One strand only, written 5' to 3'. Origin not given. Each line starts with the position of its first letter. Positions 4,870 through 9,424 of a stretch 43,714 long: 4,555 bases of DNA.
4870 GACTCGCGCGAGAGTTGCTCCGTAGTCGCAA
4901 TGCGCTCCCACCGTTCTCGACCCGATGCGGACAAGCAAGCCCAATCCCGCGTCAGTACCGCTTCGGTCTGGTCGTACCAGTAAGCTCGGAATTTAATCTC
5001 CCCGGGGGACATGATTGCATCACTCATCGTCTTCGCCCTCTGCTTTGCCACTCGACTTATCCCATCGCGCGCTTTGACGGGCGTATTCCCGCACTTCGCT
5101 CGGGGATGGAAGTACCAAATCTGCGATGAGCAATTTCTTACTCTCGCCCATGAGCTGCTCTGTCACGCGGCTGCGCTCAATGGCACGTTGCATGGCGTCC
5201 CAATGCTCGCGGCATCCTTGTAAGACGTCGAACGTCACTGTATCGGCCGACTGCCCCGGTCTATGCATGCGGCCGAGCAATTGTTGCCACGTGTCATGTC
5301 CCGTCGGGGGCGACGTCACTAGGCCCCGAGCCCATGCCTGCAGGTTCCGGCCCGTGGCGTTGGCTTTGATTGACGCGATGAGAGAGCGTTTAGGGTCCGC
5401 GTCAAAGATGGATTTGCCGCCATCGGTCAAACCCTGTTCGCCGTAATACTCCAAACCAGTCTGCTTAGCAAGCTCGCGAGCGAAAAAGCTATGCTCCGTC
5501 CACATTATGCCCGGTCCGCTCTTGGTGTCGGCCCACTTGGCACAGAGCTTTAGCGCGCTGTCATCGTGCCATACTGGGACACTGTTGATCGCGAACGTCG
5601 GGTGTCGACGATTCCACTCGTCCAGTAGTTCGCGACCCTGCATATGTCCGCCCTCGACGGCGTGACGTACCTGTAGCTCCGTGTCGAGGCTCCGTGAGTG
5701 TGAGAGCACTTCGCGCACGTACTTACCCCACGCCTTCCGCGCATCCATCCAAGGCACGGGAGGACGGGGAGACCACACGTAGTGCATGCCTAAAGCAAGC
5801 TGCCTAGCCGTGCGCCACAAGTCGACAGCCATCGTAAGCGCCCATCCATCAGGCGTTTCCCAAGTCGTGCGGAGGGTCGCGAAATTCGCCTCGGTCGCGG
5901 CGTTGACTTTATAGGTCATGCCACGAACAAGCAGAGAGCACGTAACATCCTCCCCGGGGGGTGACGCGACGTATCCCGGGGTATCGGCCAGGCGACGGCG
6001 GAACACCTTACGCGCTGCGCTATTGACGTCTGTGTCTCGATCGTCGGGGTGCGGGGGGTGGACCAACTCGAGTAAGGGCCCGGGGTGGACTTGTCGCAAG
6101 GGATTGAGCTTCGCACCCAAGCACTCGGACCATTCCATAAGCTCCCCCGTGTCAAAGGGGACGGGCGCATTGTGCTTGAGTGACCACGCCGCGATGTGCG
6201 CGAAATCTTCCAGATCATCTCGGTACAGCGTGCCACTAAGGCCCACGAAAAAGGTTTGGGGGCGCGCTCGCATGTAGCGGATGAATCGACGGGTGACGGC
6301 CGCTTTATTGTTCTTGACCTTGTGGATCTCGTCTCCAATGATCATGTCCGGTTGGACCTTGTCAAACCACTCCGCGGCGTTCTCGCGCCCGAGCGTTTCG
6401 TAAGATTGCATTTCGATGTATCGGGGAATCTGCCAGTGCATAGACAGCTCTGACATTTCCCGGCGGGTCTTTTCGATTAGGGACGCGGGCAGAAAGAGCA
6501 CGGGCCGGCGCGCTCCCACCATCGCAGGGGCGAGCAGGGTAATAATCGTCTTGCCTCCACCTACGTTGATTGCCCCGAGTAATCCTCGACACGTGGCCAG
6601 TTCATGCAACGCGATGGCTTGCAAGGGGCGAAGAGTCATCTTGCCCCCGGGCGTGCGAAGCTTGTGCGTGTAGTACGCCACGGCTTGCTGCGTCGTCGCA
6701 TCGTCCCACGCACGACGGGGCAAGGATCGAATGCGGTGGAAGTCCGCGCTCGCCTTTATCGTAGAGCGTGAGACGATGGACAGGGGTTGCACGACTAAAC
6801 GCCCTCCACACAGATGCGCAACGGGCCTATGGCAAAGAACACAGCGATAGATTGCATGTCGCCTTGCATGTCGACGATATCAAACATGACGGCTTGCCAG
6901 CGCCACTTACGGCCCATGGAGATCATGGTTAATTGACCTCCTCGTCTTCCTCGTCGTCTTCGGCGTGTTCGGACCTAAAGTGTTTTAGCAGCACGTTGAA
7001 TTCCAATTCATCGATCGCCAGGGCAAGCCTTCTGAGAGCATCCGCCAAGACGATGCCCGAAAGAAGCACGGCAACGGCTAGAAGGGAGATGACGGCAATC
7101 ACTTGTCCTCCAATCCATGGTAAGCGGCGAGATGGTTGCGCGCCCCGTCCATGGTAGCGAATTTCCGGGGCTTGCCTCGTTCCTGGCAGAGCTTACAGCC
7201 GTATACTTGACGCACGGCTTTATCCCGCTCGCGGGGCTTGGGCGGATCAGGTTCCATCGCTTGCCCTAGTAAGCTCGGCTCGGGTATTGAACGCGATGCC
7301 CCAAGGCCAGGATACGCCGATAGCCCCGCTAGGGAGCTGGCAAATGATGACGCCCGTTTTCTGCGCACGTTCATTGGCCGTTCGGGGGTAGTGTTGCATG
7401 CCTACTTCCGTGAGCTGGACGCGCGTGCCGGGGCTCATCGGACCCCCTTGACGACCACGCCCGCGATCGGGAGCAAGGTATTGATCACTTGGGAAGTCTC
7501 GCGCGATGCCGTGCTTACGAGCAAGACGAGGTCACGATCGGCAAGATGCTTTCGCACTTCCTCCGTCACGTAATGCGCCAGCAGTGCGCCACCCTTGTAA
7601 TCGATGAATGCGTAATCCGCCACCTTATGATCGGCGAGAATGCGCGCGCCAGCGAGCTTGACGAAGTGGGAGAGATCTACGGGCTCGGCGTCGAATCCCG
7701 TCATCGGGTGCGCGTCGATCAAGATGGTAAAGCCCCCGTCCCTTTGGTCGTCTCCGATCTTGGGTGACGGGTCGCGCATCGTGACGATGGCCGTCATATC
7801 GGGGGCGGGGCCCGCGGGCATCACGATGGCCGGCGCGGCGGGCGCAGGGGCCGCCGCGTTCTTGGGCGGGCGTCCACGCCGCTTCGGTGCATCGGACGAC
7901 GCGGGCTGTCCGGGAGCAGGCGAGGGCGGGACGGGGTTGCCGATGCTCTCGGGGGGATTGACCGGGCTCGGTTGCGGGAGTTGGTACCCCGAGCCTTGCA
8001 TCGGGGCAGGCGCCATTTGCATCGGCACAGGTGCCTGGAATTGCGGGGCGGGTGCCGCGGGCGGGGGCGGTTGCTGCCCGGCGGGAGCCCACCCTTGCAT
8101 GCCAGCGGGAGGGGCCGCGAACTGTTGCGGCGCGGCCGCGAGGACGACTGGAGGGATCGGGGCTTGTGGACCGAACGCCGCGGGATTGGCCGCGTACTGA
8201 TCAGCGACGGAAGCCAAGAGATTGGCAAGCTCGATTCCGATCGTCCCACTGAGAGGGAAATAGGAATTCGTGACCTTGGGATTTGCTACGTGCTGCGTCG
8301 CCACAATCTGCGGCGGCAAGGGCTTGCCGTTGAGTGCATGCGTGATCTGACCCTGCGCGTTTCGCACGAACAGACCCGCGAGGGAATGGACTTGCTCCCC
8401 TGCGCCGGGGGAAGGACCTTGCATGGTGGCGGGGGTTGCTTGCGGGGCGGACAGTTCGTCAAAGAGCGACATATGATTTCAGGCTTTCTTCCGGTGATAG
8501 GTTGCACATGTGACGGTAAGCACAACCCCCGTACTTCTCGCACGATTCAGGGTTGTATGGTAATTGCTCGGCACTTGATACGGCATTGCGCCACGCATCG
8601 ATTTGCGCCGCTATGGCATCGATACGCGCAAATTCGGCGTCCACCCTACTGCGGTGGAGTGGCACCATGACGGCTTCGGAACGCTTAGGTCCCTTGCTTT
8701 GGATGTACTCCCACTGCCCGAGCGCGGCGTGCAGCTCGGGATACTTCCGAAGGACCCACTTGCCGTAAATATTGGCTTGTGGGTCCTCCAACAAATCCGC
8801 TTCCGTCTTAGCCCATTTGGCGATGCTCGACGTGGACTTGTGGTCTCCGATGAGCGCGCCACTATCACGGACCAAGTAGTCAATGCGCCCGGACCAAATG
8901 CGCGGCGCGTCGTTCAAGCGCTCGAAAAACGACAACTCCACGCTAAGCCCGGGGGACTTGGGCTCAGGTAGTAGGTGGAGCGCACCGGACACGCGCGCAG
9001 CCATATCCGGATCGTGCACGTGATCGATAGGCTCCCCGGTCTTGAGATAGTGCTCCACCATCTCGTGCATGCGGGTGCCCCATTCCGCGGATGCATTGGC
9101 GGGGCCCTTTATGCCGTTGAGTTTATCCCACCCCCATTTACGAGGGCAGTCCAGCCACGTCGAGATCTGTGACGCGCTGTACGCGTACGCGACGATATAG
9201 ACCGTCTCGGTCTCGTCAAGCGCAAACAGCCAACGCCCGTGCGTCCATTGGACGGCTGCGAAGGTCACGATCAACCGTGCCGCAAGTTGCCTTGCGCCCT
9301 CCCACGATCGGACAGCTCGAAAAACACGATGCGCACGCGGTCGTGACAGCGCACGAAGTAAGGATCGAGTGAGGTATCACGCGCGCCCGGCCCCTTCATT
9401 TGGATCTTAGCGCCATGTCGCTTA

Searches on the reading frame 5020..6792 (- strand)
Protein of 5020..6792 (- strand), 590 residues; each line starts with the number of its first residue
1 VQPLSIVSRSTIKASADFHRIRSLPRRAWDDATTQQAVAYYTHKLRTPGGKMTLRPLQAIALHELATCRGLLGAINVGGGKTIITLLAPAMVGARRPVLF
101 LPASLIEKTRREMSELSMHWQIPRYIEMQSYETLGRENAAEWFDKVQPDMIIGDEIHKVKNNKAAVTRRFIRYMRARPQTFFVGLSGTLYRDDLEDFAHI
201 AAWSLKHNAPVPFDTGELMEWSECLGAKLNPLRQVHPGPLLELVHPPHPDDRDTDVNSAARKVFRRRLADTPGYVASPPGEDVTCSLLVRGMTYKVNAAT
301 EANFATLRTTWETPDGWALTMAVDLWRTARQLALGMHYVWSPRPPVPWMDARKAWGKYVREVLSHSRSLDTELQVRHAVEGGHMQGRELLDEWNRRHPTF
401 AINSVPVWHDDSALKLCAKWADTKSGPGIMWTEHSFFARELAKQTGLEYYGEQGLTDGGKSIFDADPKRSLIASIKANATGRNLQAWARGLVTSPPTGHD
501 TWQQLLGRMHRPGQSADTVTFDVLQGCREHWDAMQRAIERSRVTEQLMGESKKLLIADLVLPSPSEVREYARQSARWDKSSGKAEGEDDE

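Call 10: search_protein_families(library=phrogs, proteins=[window:5020-6792:-], max_evalue=0.001)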
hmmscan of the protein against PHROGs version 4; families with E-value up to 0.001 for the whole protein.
window:5020-6792:- (590 aa): 2 families
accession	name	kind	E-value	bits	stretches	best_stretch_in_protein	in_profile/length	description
phrog_62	-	DNA, RNA and nucleotide metabolism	3.6e-19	68.8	2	43-200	686-860/1881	DNA helicase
phrog_16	-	DNA, RNA and nucleotide metabolism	3.4e-10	39.8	1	42-199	261-426/986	DNA helicase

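Call 61: search_protein_families(library=pfam, proteins=[window:5020-6792:-], max_evalue=0.01)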
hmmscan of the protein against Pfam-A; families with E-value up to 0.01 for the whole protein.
window:5020-6792:- (590 aa): 2 families
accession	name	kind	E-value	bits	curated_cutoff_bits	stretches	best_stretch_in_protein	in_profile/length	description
PF00270.35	DEAD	-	0.00039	20.6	26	0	55-89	1-35/167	DEAD/DEAH box helicase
PF04851.21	ResIII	-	0.00062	20.2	22.5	0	52-190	2-163/164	Type III restriction enzyme, res subunit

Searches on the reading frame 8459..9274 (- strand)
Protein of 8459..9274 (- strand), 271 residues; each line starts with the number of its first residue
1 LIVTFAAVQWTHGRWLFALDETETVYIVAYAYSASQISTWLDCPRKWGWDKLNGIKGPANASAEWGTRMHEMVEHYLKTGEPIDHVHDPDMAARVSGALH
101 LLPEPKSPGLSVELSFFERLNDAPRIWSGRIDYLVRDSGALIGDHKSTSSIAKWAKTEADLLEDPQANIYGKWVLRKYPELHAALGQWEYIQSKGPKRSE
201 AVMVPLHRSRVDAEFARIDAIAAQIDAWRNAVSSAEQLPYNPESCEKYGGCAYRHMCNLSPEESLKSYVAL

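Call 7: search_protein_families(library=pfam, proteins=[window:8459-9274:-], max_evalue=0.01)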
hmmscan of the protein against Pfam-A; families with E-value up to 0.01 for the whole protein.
window:8459-9274:- (271 aa): 1 family
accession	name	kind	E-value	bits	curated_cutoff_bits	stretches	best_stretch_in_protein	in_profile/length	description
PF12705.13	PDDEXK_1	-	2.2e-15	57.7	22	1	32-258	2-247/247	PD-(D/E)XK nuclease superfamily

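Call 8: search_protein_families(library=phrogs, proteins=[window:8459-9274:-], max_evalue=0.01)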
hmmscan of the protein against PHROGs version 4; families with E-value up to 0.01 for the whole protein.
window:8459-9274:- (271 aa): 5 families
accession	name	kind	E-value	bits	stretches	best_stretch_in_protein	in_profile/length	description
phrog_69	-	DNA, RNA and nucleotide metabolism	1.7e-14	54.7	1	32-195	90-268/501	exonuclease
phrog_1218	-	DNA, RNA and nucleotide metabolism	8.5e-08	32.8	0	32-80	10-60/364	exonuclease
phrog_1706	-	DNA, RNA and nucleotide metabolism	6.6e-06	26.8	1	39-260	54-245/293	CRISPR/Cas system associated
phrog_298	-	DNA, RNA and nucleotide metabolism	0.00025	21.5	1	60-155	103-195/293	exonuclease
phrog_412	-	DNA, RNA and nucleotide metabolism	0.0012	19.2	0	22-73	145-197/440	exonuclease VIII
